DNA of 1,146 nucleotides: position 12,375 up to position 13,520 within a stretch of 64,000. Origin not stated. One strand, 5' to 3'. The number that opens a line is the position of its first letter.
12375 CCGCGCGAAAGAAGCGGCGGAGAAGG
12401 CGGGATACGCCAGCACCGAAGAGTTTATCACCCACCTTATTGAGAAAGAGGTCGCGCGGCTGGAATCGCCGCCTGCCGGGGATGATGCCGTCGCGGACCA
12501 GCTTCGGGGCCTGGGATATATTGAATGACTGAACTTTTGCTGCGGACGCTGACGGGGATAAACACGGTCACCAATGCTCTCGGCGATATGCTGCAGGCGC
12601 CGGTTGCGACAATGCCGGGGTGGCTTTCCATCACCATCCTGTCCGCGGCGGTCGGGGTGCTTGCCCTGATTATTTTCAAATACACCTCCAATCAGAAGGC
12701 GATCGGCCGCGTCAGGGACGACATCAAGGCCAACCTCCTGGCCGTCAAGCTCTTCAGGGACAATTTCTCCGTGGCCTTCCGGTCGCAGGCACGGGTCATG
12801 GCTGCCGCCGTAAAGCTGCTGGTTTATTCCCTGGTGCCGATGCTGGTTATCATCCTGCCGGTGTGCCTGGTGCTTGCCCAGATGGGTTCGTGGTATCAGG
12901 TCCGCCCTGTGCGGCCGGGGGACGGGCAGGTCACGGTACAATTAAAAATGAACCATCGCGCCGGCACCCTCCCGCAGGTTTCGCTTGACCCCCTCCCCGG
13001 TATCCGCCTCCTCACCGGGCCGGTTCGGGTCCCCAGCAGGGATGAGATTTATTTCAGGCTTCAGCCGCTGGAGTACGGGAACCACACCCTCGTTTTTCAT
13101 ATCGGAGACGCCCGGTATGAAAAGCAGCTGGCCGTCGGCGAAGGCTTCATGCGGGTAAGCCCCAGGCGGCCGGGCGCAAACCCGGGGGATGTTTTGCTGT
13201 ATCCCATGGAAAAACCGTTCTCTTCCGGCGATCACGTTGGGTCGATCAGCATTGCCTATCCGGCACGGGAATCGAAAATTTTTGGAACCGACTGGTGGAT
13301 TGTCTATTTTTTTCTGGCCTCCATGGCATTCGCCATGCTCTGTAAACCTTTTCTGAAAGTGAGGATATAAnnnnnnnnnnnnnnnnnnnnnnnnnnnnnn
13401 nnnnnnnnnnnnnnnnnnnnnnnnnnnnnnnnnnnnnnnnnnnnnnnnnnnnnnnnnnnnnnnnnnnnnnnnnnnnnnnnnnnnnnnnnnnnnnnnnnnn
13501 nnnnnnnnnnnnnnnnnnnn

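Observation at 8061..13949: Five-gene operon: AlkP x2, small protein, DUF106-like protein, sulfotransferase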

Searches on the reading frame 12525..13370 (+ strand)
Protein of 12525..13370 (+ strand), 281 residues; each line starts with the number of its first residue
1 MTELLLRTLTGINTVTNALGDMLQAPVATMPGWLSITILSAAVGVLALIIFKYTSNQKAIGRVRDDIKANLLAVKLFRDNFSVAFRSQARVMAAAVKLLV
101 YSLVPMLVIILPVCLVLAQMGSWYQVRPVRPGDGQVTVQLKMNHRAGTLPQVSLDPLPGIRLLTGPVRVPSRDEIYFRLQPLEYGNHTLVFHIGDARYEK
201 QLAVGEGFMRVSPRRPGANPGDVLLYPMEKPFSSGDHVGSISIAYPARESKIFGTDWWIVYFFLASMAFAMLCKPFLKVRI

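Call 3: search_protein_families(library=pfam, proteins=[window:12525-13370:+], max_evalue=0.01)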
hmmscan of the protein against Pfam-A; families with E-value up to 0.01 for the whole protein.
window:12525-13370:+ (281 aa): 0 families

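Call 4: search_protein_families(library=ncbifam, proteins=[window:12525-13370:+], max_evalue=0.01)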
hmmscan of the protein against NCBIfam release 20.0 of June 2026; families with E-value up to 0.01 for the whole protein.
window:12525-13370:+ (281 aa): 0 families

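Call 9: find_homologous_proteins(query=window:12525-13370:+)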
Query window:12525-13370:+ (281 aa): 1117 proteins with E <= 0.001 among 3012 candidates; the best 120 are listed.
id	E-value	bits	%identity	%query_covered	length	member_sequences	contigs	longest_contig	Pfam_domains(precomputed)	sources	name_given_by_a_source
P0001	1.4e-180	617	98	100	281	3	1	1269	-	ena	-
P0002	2.5e-180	616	98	100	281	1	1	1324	-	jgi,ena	-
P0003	5.9e-170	582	93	100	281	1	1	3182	-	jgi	jgi:uncharacterized membrane protein (DUF106 family)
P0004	2.9e-163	560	90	100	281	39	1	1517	-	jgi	-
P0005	1.6e-148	512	79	100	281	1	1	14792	-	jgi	jgi:uncharacterized membrane protein (DUF106 family)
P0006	1.6e-146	505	79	100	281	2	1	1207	-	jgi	-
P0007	3.0e-145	501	77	100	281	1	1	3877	-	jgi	jgi:uncharacterized membrane protein (DUF106 family)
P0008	1.3e-142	492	76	100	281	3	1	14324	-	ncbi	-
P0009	2.3e-140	485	74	100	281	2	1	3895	-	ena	-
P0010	3.9e-140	484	75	100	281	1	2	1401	-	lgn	-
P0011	1.0e-137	476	74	100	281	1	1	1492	-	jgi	jgi:hypothetical protein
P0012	3.8e-137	475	74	100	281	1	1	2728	-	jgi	jgi:uncharacterized membrane protein (DUF106 family)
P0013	2.8e-136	472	73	100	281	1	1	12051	-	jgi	jgi:uncharacterized membrane protein (DUF106 family)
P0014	4.4e-136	471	74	100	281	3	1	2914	-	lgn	-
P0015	4.8e-136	471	74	100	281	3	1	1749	-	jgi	jgi:hypothetical protein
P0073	7.0e-104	366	59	99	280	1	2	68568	-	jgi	-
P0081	2.3e-94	334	53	99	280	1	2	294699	-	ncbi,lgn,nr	ncbi:MAG: hypothetical protein HF978_07285 [Desulfobacteraceae bacterium]|nr:hypothetical protein [D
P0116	1.9e-89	318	53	98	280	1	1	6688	-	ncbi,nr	ncbi:MAG: hypothetical protein JW715_16050 [Sedimentisphaerales bacterium]|nr:hypothetical protein [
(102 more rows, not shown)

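Call 12: find_encoding_contigs(protein=P0081, flank=10000, max_places=3)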
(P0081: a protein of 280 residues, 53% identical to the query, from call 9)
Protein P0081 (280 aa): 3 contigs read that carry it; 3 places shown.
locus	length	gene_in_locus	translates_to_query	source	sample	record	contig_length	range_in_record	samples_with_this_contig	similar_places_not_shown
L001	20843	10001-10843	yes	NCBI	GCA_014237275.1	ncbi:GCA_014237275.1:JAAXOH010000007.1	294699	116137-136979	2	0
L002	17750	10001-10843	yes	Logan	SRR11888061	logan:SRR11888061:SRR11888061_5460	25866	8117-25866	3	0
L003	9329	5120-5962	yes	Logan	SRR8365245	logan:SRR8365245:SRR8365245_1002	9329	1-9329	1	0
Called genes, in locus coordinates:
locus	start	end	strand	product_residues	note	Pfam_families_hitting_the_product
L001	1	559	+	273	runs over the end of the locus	PF03330:DPBB_1, PF05036:SPOR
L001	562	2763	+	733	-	PF23139:OB_YrrC, PF14520:HHH_5, PF14490:HHH_RecD2, PF05970:PIF1 (weak), PF13245:AAA_19, PF13604:AAA_30, PF18335:SH3_13, PF13538:UvrD_C_2, +3 more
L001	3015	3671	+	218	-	PF06347:SH3_4 (faint), PF08239:SH3_3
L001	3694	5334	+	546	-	PF00890:FAD_binding_2, PF07992:Pyr_redox_2 (faint), PF02910:Succ_DH_flav_C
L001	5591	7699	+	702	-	PF01663:Phosphodiest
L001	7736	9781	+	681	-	PF01663:Phosphodiest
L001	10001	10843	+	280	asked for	-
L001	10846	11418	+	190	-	PF00685:Sulfotransfer_1 (faint), PF13469:Sulfotransfer_3 (faint)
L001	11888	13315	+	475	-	PF00884:Sulfatase, PF01663:Phosphodiest, PF16347:SGSH_C (weak)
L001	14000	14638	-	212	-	PF00149:Metallophos, PF12850:Metallophos_2, PF14582:Metallophos_3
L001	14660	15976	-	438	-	PF01676:Metalloenzyme, PF10143:PhosphMutase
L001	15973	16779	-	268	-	PF01261:AP_endonuc_2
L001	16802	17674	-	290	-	-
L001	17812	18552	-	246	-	PF00106:adh_short, PF01370:Epimerase, PF08659:KR, PF13460:NAD_binding_10 (weak), PF13561:adh_short_C2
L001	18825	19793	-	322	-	PF01797:Y1_Tnp (faint), PF08299:Bac_DnaA_C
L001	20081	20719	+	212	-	PF21349:RUBY_RBDX, PF09990:DUF2231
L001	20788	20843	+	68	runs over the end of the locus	-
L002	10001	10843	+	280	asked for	-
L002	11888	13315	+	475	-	PF00884:Sulfatase, PF01663:Phosphodiest, PF16347:SGSH_C (weak)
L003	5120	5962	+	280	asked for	-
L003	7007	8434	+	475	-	PF00884:Sulfatase, PF01663:Phosphodiest, PF16347:SGSH_C (weak)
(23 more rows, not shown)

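Call 13: find_encoding_contigs(protein=P0073, flank=10000, max_places=3)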
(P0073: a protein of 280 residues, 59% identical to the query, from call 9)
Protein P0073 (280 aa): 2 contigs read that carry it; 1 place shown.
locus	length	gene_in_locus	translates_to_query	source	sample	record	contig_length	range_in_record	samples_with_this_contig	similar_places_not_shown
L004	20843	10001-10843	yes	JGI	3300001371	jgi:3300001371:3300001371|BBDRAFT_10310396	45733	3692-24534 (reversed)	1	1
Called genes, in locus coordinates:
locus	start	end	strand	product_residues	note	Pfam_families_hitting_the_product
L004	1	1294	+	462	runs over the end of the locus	PF01938:TRAM (weak), PF05958:tRNA_U5-meth_tr, PF02475:TRM5-TYW2_MTfase (weak), PF05175:MTS (weak), PF13847:Methyltransf_31, PF09445:Methyltransf_15 (weak), PF13649:Methyltransf_25 (weak)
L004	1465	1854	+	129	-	PF01980:TrmO_N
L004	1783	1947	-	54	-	-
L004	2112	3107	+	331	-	PF12654:DUF3786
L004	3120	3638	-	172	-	PF00004:AAA (weak), PF03266:NTPase_1, PF13401:AAA_22 (faint)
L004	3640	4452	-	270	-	PF01739:CheR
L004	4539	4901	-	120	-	-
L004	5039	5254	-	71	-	-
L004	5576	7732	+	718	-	PF01663:Phosphodiest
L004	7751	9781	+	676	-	PF01663:Phosphodiest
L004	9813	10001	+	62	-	-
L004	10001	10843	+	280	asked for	-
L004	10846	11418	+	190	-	PF00685:Sulfotransfer_1 (faint), PF13469:Sulfotransfer_3 (faint)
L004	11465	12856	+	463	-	PF00884:Sulfatase, PF01663:Phosphodiest (faint), PF16347:SGSH_C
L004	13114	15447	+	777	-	PF07690:MFS_1 (weak), PF01564:Spermine_synth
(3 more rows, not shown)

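Call 14: find_encoding_contigs(protein=P0116, flank=10000, max_places=3)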
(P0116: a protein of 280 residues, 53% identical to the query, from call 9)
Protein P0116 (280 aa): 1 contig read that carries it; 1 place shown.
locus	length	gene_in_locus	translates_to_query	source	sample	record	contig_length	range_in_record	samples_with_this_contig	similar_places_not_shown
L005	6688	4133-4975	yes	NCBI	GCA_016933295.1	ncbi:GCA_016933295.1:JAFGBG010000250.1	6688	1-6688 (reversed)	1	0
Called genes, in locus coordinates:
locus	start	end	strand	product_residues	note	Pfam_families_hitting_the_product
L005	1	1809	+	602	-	PF01663:Phosphodiest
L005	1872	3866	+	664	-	PF01663:Phosphodiest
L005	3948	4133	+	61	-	-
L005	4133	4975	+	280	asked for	-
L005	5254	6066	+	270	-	PF01507:PAPS_reduct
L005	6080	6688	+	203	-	PF01925:TauE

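Call 17: find_related_loci(query=A1, collection=genome_contigs, flank=10000)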
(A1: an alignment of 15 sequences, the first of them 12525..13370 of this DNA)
Query A1 (281 aa) in genome_contigs; peptide patterns used: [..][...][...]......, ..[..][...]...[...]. (x = any residue, [..] = any of these).
138 stretches matched a pattern; 75 encode a relative of the query (tblastn E <= 1e-3); 75 distinct loci.
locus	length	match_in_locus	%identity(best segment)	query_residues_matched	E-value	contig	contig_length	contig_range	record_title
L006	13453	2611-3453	76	1-281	1e-148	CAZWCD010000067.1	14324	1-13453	MAG TPA_asm: uncultured Thermodesulfobacteriota bacterium isolate SRP192927_co7_52 genome assembly, contig: NODE_8150_le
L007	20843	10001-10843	66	1-281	1e-125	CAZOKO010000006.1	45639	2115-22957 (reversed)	MAG TPA_asm: uncultured Thermodesulfobacteriota bacterium isolate binchicken_co141_568 genome assembly, contig: NODE_346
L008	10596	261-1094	63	4-281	2e-119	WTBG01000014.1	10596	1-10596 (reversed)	MAG: Deltaproteobacteria bacterium isolate GLR311 c_000000577446, whole genome shotgun sequence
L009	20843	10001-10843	60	1-281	5e-115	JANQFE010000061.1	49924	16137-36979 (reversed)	MAG: Thermodesulfobacteriota bacterium isolate PL23a_bin.71 k99_3883733, whole genome shotgun sequence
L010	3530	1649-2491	56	1-281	5e-109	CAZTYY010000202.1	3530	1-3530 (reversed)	MAG TPA_asm: uncultured Desulfobacterales bacterium isolate binchicken_co86_189 genome assembly, contig: NODE_19200_leng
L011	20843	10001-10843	53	1-281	1e-101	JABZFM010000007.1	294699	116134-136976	MAG: Desulfobacteraceae bacterium isolate Grevelingen_8MPa_metabat2.60 scaffold_92, whole genome shotgun sequence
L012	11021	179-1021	51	1-281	9e-98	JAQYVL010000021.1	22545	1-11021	MAG: Desulfobacterales bacterium isolate SG_15_bin76 SG_15_bin.76.orig_15_c_000000104996, whole genome shotgun sequence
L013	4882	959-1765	52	12-280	9e-98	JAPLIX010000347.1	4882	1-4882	MAG: Proteobacteria bacterium isolate LacPavin_0419_WC90_MAG_50_6 LacPavin_0419_WC90_scaffold_462064, whole genome shotg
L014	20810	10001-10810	53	12-281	3e-97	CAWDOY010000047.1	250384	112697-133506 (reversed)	MAG: uncultured delta proteobacterium isolate MFD04716.bin.2.301 genome assembly, contig: contig_7025, whole genome shot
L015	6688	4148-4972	53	7-281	2e-96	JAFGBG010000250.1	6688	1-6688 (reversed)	MAG: Sedimentisphaerales bacterium isolate Zod_Metabat.1017 k87_13624369, whole genome shotgun sequence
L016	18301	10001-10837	51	3-281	1e-95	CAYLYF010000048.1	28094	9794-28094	MAG TPA_asm: uncultured Thermodesulfobacteriota bacterium isolate binchicken_co47_113 genome assembly, contig: NODE_1078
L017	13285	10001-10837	53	1-281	5e-94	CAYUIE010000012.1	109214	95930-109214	MAG TPA_asm: uncultured Pirellulales bacterium isolate binchicken_co100_297 genome assembly, contig: NODE_168_length_109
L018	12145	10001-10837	52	3-281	1e-93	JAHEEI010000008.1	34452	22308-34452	MAG: Proteobacteria bacterium isolate Ww263 NODE_1393_length_34452_cov_4.183770, whole genome shotgun sequence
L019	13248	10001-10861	54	1-281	7e-94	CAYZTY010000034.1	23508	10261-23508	MAG TPA_asm: uncultured Pirellulales bacterium isolate binchicken_co89_144 genome assembly, contig: NODE_3561_length_235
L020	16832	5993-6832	52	1-281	4e-93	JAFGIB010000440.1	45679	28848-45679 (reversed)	MAG: Deltaproteobacteria bacterium isolate Zod_Metabat.169 k87_14105588, whole genome shotgun sequence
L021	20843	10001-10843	51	1-281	4e-93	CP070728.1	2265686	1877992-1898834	MAG: Planctomycetota bacterium isolate bin43 chromosome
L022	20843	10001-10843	51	1-281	6e-92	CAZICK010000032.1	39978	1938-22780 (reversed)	MAG TPA_asm: uncultured Pirellulales bacterium isolate binchicken_co234_319 genome assembly, contig: NODE_350_length_399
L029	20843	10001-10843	49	1-281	3e-89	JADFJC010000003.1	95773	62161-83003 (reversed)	MAG: Planctomycetota bacterium isolate B3T3L8 B3T3L8_NODE35, whole genome shotgun sequence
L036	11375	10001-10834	50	4-281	2e-85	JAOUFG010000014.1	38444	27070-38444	MAG: Phycisphaerae bacterium isolate 4_1_July_SF_Bin34 4_1_July_SF_Bin34_scaffold_324_c1, whole genome shotgun sequence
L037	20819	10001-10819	49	9-281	4e-83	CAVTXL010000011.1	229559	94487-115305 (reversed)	MAG: uncultured Planctomycetota bacterium isolate MFD04944.bin.2.39 genome assembly, contig: contig_42309, whole genome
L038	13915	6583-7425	49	1-281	5e-83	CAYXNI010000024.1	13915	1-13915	MAG TPA_asm: uncultured Planctomycetota bacterium isolate SRP178699_co1_473 genome assembly, contig: NODE_5786_length_13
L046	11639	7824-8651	44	1-281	1e-75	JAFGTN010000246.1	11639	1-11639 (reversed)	MAG: Pirellulales bacterium isolate Zod_Metabat.975 k87_3950443, whole genome shotgun sequence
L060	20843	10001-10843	43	1-281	2e-65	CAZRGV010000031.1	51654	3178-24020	MAG TPA_asm: uncultured Isosphaeraceae bacterium isolate SRP290908_co1_27 genome assembly, contig: NODE_676_length_51654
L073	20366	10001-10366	55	13-134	7e-41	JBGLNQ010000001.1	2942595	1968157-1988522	MAG: Sedimentisphaerales bacterium isolate PPR_0495 PPR_0495.fa_scaffold_69929, whole genome shotgun sequence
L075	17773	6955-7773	51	7-279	1e-88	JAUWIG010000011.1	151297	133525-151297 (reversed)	MAG: Planctomycetota bacterium isolate CSMAG_2288 CSMAG_2288_k141_1486571_length_151297_cov_15.8565, whole genome shotgu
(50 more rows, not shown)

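Call 22: predict_structure(alignment_id=A1)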
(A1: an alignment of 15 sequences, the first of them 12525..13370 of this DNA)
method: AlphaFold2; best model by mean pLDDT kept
length: 281 residues; sequences in the alignment: 15
mean_pLDDT: 78.0   pTM: 0.58
mean pLDDT of the five models: 78.0, 77.4, 75.8, 73.1, 65.4
residues with pLDDT >= 90: 9; 70-90: 208; 50-70: 59; < 50: 5
segments of 3 or more residues with pLDDT < 50: 251-254
pLDDT, mean of each block of 10 residues (from residue 1): 62 60 60 76 85 79 87 86 87 88 82 77 67 84 68 80 86 88 86 86 74 79 74 82 75 61 87 79 58
secondary structure, 60 per line:
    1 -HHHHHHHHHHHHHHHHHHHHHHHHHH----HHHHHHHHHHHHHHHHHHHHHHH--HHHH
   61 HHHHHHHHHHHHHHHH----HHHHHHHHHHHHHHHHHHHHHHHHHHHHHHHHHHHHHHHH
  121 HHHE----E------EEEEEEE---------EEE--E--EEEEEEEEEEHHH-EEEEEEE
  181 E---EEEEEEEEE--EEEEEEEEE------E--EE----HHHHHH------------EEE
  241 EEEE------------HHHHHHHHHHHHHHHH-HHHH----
elements in order: H2-27 H32-54 H57-76 H81-123 E136-142 E152-154 E160-169 E174-181 E185-193 E196-204 H220-225 E238-244 H257-272 H274-277

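Call 24: search_protein_families(library=pfam, alignment_id=A1, max_evalue=10)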
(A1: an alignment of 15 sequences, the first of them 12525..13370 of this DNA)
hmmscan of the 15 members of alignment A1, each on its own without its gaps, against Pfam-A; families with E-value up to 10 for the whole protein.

A. member 1, window:12525-13370:+ (281 aa): 0 families

B. families by the number of members that match (of 15 scanned): 11 families
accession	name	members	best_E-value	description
PF13858.11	DUF4199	6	0.00059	Protein of unknown function (DUF4199)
PF14715.11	FixP_N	5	1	N-terminal domain of cytochrome oxidase-cbb3, FixP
PF12575.13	Pox_EPC_I2-L1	2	0.3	Poxvirus entry protein complex L1 and I2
PF09991.14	DUF2232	1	0.043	Predicted membrane protein (DUF2232)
PF19883.4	DUF6356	1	0.056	Family of unknown function (DUF6356)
PF22359.2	Big-like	1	0.19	Bacterial Ig-like domain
PF12279.13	DUF3619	1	0.29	Protein of unknown function (DUF3619)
PF17240.7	DUF5313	1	0.39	Family of unknown function (DUF5313)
PF01496.24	V_ATPase_I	1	0.41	V-type ATPase 116kDa subunit family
PF02322.20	Cyt_bd_oxida_II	1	0.65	Cytochrome bd terminal oxidase subunit II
PF07254.17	Cpta_toxin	1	2.1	Membrane-bound toxin component of toxin-antitoxin system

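Call 25: fold_search(model_id=the predicted structure, library=pdb)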
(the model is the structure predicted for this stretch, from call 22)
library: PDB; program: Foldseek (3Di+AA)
matches with E <= 10: 765; with E <= 0.001: 0
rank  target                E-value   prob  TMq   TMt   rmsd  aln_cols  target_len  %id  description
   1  3edf_A                4.7e-03  0.96  0.18  0.10  10.5        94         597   30  Structural base for cyclodextrin hydrolysis (released 2009-03-03)
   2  6iw1_B                8.9e-03  1.00  0.21  0.16   5.5        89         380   21  Crystal structure of YFV-17D sE in postfusion state (released 2019-02-13)
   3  6iw1_C                1.4e-02  0.99  0.21  0.16   4.7        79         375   24  Crystal structure of YFV-17D sE in postfusion state (released 2019-02-13)
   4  6plk_E                1.6e-02  0.99  0.22  0.50   5.1        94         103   20  Crystal structure of ZIKV-116 Fab in complex with ZIKV envelope DIII (released 2019-11-20)
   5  5kve_E                1.8e-02  0.98  0.20  0.44   4.9        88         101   19  Zika specific antibody, ZV-48, bound to ZIKA envelope DIII (released 2016-08-10)
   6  8gpx_E                2.1e-02  0.99  0.21  0.17   4.8        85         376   22  YFV_E_YD73Fab_postfusion (released 2022-11-02)
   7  5vig_G                2.2e-02  0.94  0.20  0.43   5.5        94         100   18  Crystal structure of anti-Zika antibody Z006 bound to Zika virus envelope protein DIII (released 2017-05-03)
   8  8gpt_A                2.4e-02  0.97  0.20  0.15   5.7        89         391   25  YFV_E_YD6scFv_postfusion (released 2022-11-02)
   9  4uid_A                3.0e-02  1.00  0.22  0.31   3.5        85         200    9  Crystal structure of the S-layer protein SbsC domains 4 and 5 (released 2016-04-13)
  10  4uid_B                3.0e-02  0.99  0.23  0.35   3.6        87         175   10  Crystal structure of the S-layer protein SbsC domains 4 and 5 (released 2016-04-13)
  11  1ztx_E                3.0e-02  0.96  0.20  0.44   5.1        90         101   17  West Nile Virus Envelope Protein DIII in complex with neutralizing E16 antibody Fab (released 2005-10-04)
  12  3vtt_B                3.1e-02  0.98  0.21  0.47   5.1        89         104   16  High Resolution crystal structure of Dengue 3 Envelope protein domain III (ED3) (released 2012-12-26)
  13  6eit_4                3.5e-02  0.96  0.21  0.55   4.4        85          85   13  Coxsackievirus A24v in complex with the D1-D2 fragment of ICAM-1 (released 2018-01-10)
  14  6s95_A                4.4e-02  0.95  0.21  0.47   5.3        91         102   16  Crystal structure of group I of Usutu virus envelope protein domain III (released 2020-08-26)
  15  6dfi_E                4.4e-02  0.93  0.21  0.45   5.2        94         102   19  Crystal structure of anti-Zika antibody Z021 bound to Zika virus envelope protein DIII (released 2018-10-24)
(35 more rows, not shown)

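Call 32: search_protein_families(library=pfam, alignment_id=A3, max_evalue=0.001)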
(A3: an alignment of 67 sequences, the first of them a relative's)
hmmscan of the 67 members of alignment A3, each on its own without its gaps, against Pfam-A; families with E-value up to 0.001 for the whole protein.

A. member 1, L001:10819-11418:+ (199 aa): 2 families
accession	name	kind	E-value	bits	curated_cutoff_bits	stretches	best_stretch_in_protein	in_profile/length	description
PF13469.12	Sulfotransfer_3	-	3.8e-08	34.3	27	0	97-179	126-212/216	Sulfotransferase family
PF00685.33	Sulfotransfer_1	-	6.5e-06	26.2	22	0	138-190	140-192/255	Sulfotransferase domain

B. families by the number of members that match (of 67 scanned): 78 families (the first 25 are shown)
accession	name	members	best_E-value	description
PF13469.12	Sulfotransfer_3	25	8.3e-15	Sulfotransferase family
PF00685.33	Sulfotransfer_1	21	1.1e-11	Sulfotransferase domain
PF00884.28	Sulfatase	10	2e-57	Sulfatase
PF01663.27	Phosphodiest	10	5.8e-21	Type I phosphodiesterase / nucleotide pyrophosphatase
PF16347.10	SGSH_C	10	1.8e-19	N-sulphoglucosamine sulphohydrolase, C-terminal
PF07719.23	TPR_2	9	6e-56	Tetratricopeptide repeat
PF13414.12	TPR_11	9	4.4e-55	TPR repeat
PF00515.34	TPR_1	9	8.4e-55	Tetratricopeptide repeat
PF13424.12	TPR_12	9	6.3e-44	Tetratricopeptide repeat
PF13432.12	TPR_16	9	6.1e-42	Tetratricopeptide repeat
PF13431.12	TPR_17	9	2.5e-40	Tetratricopeptide repeat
PF13181.12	TPR_8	9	5.7e-35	Tetratricopeptide repeat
PF13428.12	TPR_14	9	3e-33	Tetratricopeptide repeat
PF14559.12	TPR_19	8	8.6e-34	Tetratricopeptide repeat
PF23914.1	TPR_CcmH_CycH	8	4.9e-17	Cytochrome c-type biogenesis protein H TPR domain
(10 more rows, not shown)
